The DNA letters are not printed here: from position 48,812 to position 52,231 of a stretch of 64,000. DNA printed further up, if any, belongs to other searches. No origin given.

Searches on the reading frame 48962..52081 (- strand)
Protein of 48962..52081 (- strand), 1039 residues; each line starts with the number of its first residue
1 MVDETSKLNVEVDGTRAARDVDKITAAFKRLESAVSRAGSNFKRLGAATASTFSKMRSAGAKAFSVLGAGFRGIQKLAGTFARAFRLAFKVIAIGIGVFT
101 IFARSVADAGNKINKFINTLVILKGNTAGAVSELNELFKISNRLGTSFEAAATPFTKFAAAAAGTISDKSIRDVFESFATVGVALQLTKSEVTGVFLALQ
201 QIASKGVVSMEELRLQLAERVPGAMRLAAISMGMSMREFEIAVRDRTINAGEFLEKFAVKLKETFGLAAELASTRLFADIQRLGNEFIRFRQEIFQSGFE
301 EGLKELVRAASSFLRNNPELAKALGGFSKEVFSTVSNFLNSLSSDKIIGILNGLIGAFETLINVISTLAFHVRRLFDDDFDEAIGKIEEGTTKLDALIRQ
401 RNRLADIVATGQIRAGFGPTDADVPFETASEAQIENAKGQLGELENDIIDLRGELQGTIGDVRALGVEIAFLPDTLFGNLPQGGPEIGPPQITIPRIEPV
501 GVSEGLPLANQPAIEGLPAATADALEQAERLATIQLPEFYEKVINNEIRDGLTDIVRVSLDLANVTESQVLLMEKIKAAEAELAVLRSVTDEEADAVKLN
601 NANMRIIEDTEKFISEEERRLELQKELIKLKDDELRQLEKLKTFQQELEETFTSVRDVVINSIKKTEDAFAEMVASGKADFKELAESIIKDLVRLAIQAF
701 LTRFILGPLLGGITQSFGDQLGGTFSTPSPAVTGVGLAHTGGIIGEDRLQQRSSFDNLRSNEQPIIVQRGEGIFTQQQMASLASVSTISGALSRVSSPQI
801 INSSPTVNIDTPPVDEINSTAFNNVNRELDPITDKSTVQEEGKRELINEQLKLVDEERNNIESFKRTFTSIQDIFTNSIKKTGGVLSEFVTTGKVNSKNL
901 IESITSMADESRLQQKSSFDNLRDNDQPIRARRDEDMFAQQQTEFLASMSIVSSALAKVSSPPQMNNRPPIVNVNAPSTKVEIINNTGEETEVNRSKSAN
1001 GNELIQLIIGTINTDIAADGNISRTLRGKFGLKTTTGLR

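Call 16: search_protein_families(library=pfam, proteins=[window:48962-52081:-], max_evalue=0.001)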
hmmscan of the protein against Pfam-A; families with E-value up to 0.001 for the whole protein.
window:48962-52081:- (1039 aa): 2 families
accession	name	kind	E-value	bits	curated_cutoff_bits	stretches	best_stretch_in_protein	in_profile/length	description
PF09718.15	Tape_meas_lam_C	-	1.3e-20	73.6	23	2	641-704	11-74/76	Lambda phage tail tape-measure protein (Tape_meas_lam_C)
PF20155.4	TMP_3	-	6.3e-20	72.2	41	1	105-294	2-190/192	Tape measure protein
